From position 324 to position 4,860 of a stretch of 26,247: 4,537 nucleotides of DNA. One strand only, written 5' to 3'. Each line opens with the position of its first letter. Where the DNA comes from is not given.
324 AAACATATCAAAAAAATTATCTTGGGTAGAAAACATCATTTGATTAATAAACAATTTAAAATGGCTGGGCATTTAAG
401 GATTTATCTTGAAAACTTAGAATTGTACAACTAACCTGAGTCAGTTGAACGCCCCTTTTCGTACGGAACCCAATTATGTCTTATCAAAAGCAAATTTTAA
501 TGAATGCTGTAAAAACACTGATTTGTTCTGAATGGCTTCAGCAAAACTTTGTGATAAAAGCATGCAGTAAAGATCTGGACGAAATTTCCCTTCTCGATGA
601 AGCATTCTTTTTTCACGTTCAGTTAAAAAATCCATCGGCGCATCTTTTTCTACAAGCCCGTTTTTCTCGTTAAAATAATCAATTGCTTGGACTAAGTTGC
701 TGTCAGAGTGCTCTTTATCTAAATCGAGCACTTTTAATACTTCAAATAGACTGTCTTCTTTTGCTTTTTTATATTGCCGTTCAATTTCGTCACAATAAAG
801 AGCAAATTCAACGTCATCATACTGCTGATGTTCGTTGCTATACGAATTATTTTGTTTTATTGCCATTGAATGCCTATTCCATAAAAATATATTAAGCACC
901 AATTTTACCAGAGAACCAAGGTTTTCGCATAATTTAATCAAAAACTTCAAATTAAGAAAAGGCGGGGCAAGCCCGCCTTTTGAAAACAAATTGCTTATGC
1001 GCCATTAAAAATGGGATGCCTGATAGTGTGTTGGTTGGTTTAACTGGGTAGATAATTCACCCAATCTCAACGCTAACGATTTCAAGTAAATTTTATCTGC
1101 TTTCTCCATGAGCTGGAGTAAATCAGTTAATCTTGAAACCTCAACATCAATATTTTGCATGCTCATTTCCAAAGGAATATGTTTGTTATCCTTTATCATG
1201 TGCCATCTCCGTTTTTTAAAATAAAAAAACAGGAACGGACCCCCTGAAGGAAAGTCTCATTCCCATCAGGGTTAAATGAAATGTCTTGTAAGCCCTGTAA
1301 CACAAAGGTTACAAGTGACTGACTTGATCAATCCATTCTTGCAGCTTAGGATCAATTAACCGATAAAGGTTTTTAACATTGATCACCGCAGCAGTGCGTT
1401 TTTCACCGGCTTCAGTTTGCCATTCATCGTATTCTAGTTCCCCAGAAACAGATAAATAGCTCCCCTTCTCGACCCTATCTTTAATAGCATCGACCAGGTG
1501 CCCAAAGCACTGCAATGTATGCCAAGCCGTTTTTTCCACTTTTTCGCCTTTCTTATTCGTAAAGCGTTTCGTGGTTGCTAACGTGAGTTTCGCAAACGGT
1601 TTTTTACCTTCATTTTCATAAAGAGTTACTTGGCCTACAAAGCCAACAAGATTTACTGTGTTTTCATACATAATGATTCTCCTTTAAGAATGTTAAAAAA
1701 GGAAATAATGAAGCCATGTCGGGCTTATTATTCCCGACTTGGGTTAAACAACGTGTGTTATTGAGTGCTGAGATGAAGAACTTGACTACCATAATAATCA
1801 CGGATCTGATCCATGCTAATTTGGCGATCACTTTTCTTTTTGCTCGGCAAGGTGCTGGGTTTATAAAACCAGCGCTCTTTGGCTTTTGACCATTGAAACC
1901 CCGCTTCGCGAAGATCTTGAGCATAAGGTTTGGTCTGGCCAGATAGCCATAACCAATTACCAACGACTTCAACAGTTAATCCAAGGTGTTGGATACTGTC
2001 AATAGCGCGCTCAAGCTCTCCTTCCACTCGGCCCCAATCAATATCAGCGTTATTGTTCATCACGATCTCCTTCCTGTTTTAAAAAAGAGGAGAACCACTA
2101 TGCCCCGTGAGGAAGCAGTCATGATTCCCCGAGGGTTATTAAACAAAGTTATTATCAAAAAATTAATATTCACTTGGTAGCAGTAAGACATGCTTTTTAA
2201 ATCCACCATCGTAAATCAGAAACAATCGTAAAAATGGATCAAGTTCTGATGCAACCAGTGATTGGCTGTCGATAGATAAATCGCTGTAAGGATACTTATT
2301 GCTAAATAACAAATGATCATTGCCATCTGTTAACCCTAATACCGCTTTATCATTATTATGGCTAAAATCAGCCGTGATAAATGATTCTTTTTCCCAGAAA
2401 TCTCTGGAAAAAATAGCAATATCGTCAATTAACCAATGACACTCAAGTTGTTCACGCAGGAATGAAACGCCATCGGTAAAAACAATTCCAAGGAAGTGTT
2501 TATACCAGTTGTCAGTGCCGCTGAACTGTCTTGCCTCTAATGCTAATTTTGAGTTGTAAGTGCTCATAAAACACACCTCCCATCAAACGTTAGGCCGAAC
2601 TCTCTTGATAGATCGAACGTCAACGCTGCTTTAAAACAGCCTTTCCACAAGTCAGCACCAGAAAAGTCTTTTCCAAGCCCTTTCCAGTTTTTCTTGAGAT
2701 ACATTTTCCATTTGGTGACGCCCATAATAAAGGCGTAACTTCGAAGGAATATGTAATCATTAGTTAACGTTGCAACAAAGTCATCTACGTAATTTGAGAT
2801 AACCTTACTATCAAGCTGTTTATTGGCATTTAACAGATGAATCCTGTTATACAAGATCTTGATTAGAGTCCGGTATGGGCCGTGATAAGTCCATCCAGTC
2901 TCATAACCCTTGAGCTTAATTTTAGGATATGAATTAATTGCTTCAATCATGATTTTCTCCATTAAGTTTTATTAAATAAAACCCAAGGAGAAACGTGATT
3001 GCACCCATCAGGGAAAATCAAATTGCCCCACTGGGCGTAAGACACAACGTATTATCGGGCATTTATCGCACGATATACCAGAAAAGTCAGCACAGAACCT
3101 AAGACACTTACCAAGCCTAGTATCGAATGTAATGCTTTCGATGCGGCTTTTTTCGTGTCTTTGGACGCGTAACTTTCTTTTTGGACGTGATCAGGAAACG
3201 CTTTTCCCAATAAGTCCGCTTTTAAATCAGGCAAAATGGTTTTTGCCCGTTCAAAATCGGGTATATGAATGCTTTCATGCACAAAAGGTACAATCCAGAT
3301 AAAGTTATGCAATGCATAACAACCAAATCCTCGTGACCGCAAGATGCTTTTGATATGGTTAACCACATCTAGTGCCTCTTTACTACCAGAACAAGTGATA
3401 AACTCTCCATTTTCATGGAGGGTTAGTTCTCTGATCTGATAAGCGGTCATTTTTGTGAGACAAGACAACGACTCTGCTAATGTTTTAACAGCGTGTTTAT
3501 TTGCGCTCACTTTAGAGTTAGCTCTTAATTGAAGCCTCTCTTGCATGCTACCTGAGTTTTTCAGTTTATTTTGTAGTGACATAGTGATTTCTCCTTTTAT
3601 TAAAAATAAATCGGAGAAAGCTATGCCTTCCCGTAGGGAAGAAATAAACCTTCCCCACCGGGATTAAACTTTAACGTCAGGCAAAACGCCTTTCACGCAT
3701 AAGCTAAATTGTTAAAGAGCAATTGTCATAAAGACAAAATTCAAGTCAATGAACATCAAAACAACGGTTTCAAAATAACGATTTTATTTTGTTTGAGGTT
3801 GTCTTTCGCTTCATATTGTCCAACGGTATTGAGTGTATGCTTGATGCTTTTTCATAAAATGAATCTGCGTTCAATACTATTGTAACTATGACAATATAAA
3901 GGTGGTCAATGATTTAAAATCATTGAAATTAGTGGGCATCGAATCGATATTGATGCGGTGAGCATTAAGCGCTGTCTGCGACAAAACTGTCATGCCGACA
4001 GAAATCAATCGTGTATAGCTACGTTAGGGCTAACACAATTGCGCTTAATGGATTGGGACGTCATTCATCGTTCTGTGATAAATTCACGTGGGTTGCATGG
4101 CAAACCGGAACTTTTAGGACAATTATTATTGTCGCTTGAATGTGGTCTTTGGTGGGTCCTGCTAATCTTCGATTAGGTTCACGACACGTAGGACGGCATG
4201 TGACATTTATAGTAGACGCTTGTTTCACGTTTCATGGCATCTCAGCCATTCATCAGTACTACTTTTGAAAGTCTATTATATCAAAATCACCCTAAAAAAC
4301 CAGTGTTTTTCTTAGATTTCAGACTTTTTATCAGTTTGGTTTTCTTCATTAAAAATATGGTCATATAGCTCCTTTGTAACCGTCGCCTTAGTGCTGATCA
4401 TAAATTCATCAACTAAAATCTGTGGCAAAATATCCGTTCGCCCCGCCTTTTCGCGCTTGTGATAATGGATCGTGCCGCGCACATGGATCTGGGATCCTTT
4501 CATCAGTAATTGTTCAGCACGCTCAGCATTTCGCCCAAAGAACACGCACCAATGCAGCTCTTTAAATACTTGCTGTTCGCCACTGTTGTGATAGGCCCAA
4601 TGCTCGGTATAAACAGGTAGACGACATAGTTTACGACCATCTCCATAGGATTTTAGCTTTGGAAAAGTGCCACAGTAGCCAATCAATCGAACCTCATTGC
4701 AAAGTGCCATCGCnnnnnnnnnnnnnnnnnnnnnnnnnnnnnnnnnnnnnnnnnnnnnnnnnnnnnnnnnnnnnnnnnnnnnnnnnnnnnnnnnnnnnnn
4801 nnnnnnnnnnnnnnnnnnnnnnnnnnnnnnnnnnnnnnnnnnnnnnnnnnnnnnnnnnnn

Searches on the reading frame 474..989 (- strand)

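Call 71: search_protein_families(library=ncbifam, proteins=[window:474-989:-], max_evalue=0.001)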
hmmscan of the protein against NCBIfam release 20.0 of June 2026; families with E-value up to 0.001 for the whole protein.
window:474-989:- (171 aa): 1 family
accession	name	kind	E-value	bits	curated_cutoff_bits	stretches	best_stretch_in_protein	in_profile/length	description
NF033527.1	transpos_Tn3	equivalog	1.2e-10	40.2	500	1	37-166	338-464/954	Tn3 family transposase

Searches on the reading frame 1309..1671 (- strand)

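Call 71: search_protein_families(library=ncbifam, proteins=[window:1309-1671:-], max_evalue=0.001)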
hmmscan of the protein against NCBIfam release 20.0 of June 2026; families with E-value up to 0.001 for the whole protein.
window:1309-1671:- (120 aa): 13 families
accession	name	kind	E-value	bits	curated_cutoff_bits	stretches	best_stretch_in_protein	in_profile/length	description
TIGR00621.2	ssb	subfamily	6e-23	82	53.95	1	4-108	5-109/165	single-stranded DNA-binding protein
NF004357.0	PRK05733.1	subfamily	1.8e-12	47.6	241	1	4-99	6-104/172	single-stranded DNA-binding protein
NF006533.0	PRK09010.1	subfamily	2e-12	47.4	260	1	4-101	7-105/177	single-stranded DNA-binding protein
NF006297.0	PRK08486.1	equivalog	4.1e-12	46.6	212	1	5-108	4-107/182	single-stranded DNA-binding protein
NF006445.0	PRK08763.1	subfamily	2.4e-11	44.1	246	1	4-98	6-101/164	single-stranded DNA-binding protein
NF005674.0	PRK07459.1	equivalog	4.9e-11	42.6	161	1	3-105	3-101/121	single-stranded DNA-binding protein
NF005406.0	PRK06958.1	subfamily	1.2e-10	42.1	252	1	25-98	27-101/182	single-stranded DNA-binding protein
NF005170.0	PRK06642.1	equivalog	3e-10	40.1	270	1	4-102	6-107/152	single-stranded DNA-binding protein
NF004972.0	PRK06341.1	equivalog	3.6e-10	40.1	254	1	4-101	6-106/166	single-stranded DNA-binding protein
NF005579.0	PRK07274.1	equivalog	4.3e-08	32.9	169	1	1-96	1-94/131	single-stranded DNA-binding protein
NF010292.0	PRK13732.1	subfamily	2.3e-06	27.6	265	1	6-100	9-104/175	single-stranded DNA-binding protein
NF004512.0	PRK05853.1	equivalog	0.0002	21.3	215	1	1-96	1-97/168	hypothetical protein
NF005851.0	PRK07772.1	subfamily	0.00086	19.5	194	1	26-101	28-105/191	single-stranded DNA-binding protein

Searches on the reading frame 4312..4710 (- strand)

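Call 71: search_protein_families(library=ncbifam, proteins=[window:4312-4710:-], max_evalue=0.001)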
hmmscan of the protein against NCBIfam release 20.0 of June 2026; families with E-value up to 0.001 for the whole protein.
window:4312-4710:- (132 aa): 13 families
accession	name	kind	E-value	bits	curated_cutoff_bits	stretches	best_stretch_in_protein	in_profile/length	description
TIGR00621.2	ssb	subfamily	3.2e-14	53.6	53.95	1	4-126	4-127/165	single-stranded DNA-binding protein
NF004357.0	PRK05733.1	subfamily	2.2e-12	47.4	241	1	4-101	5-103/172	single-stranded DNA-binding protein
NF006445.0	PRK08763.1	subfamily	2.3e-10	40.9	246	1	5-102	6-104/164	single-stranded DNA-binding protein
NF010292.0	PRK13732.1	subfamily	5.2e-10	39.5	265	1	5-101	7-104/175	single-stranded DNA-binding protein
NF006533.0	PRK09010.1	subfamily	7e-10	39.1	260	1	5-88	7-91/177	single-stranded DNA-binding protein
NF005406.0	PRK06958.1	subfamily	3.1e-09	37.6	252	1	1-101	1-103/182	single-stranded DNA-binding protein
NF004972.0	PRK06341.1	equivalog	4.2e-09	36.6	254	1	4-88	5-92/166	single-stranded DNA-binding protein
NF005579.0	PRK07274.1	equivalog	5.4e-07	29.4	169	1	4-105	2-101/131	single-stranded DNA-binding protein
NF005170.0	PRK06642.1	equivalog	2.3e-06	27.5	270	1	4-100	5-104/152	single-stranded DNA-binding protein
NF006297.0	PRK08486.1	equivalog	3.3e-05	24.1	212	1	56-104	54-103/182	single-stranded DNA-binding protein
NF005674.0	PRK07459.1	equivalog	0.00015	21.7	161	1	4-105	3-100/121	single-stranded DNA-binding protein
NF006039.0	PRK08182.1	subfamily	0.00017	21.6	70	1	11-87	9-90/150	single-stranded DNA-binding protein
NF005242.0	PRK06752.1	equivalog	0.0003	20.9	189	1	4-89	2-85/112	single-stranded DNA-binding protein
